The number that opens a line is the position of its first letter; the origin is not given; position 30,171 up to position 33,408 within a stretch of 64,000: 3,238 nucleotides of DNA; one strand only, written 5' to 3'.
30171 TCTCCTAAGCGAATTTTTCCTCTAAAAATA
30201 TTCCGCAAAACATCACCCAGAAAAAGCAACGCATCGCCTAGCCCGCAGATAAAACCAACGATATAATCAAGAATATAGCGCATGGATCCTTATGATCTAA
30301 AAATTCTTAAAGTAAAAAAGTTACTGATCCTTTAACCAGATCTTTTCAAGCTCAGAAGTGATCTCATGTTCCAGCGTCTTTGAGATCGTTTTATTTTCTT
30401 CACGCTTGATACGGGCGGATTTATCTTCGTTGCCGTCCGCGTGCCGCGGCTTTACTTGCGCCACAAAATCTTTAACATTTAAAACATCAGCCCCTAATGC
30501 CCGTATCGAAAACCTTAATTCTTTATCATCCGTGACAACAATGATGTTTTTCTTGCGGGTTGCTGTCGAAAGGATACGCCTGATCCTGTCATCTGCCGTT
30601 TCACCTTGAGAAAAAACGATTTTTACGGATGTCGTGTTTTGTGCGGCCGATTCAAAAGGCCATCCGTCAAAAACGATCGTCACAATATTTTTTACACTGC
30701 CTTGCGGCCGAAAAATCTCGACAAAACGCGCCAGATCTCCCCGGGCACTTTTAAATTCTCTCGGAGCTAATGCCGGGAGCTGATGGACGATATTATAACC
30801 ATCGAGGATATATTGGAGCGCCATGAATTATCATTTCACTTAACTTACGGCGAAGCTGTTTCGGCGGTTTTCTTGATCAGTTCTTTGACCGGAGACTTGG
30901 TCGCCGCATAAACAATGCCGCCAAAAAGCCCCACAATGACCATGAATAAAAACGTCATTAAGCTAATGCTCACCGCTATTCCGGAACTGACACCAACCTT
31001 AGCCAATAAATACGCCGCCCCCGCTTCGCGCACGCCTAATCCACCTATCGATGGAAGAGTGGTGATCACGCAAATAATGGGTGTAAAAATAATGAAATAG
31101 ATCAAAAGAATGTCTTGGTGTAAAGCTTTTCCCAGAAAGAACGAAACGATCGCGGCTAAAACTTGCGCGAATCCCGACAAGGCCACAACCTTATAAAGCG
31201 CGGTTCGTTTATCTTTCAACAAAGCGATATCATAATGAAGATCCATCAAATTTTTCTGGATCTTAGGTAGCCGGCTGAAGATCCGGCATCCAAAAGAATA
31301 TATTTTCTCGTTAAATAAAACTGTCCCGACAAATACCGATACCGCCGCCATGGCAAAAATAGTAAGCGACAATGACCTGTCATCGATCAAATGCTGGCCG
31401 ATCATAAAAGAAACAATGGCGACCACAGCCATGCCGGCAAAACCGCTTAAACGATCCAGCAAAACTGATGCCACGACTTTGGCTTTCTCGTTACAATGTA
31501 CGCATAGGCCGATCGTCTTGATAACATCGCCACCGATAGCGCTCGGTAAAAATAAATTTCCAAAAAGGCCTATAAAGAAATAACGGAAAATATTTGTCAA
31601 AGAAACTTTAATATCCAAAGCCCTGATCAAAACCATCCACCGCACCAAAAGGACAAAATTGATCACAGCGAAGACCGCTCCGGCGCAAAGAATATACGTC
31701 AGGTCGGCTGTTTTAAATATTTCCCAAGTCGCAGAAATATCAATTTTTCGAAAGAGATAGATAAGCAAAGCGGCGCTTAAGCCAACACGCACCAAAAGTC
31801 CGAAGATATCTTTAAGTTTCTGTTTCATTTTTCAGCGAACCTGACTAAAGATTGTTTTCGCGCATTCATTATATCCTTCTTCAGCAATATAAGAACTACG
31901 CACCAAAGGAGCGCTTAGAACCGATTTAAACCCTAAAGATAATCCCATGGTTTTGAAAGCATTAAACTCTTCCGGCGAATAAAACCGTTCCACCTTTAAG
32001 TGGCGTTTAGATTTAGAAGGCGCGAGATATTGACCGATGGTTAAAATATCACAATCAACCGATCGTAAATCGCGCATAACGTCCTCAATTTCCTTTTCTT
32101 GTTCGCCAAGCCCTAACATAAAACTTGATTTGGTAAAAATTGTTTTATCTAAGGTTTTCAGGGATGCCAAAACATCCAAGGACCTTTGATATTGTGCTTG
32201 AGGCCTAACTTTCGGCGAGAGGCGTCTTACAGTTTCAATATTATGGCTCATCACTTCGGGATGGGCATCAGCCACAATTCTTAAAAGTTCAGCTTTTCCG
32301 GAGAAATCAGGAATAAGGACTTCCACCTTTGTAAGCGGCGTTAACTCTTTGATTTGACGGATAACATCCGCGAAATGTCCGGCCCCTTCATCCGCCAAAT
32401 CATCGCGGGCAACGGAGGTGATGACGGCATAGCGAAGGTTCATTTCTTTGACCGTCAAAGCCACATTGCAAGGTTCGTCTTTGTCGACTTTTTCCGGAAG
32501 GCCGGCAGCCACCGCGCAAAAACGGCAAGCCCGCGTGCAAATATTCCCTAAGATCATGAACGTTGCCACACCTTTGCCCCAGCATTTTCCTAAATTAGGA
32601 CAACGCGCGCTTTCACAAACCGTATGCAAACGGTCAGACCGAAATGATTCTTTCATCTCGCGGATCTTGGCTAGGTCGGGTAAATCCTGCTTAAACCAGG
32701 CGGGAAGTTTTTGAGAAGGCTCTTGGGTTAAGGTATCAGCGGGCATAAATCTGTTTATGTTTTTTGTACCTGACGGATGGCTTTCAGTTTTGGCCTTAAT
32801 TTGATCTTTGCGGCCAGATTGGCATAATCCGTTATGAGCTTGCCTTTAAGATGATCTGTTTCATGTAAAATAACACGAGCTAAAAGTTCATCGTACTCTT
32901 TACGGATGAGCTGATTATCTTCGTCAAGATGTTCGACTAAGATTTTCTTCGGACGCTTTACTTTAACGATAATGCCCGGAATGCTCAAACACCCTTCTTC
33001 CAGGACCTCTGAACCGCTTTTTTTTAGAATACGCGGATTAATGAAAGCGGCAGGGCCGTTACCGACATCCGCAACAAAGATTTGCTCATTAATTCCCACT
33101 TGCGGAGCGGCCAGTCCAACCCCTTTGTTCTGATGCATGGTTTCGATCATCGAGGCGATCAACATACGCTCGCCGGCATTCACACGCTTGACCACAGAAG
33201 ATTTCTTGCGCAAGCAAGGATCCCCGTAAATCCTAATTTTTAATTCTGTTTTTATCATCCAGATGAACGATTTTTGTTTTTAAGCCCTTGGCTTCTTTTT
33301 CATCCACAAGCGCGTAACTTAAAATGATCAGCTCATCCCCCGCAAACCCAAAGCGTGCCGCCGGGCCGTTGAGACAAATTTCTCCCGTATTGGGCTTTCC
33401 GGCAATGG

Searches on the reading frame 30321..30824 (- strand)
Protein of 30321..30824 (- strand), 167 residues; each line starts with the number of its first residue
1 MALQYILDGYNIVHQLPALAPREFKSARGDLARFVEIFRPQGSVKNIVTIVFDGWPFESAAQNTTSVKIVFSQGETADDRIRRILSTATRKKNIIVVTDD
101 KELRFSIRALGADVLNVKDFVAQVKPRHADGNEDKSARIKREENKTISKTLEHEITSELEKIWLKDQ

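Call 70: search_protein_families(library=pfam, proteins=[window:30321-30824:-], max_evalue=0.01)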
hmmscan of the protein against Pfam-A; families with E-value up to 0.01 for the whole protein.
window:30321-30824:- (167 aa): 1 family
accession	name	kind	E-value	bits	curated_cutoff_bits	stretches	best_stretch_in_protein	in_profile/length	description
PF05991.17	NYN_YacP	-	7.4e-24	85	24.6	1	6-162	2-164/166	YacP-like NYN domain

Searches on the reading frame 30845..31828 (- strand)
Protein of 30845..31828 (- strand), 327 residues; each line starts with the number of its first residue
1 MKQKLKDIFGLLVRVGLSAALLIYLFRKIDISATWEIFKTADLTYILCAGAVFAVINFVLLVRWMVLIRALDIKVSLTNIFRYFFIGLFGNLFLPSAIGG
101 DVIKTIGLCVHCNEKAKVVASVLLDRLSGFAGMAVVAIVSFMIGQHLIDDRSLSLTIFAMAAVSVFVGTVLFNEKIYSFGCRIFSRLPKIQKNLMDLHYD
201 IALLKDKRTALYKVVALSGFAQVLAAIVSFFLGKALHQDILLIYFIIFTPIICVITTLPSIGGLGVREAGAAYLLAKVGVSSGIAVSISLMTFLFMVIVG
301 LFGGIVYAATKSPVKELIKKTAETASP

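Call 18: search_protein_families(library=pfam, proteins=[window:30845-31828:-], max_evalue=0.001)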
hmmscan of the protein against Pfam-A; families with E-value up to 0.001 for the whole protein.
window:30845-31828:- (327 aa): 1 family
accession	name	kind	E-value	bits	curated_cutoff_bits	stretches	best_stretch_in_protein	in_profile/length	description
PF03706.18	LPG_synthase_TM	-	1.2e-36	127.2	33.4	1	12-302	2-300/302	Lysylphosphatidylglycerol synthase TM region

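Call 54: search_protein_families(library=ncbifam, proteins=[window:30845-31828:-], max_evalue=0.00001)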
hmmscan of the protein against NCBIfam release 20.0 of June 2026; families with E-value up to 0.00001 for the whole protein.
window:30845-31828:- (327 aa): 1 family
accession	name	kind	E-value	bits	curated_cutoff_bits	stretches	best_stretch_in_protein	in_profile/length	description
TIGR00374.1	TIGR00374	subfamily_domain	1.8e-15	57.2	43.2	1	17-312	3-315/323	flippase-like domain-containing protein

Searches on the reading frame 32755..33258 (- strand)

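Call 70: search_protein_families(library=pfam, proteins=[window:32755-33258:-], max_evalue=0.01)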
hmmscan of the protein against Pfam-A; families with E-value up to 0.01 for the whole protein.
window:32755-33258:- (167 aa): 1 family
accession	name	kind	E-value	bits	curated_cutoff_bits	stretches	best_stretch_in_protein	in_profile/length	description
PF01327.26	Pep_deformylase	-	1.6e-44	151.7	22.8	1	7-147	3-151/156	Polypeptide deformylase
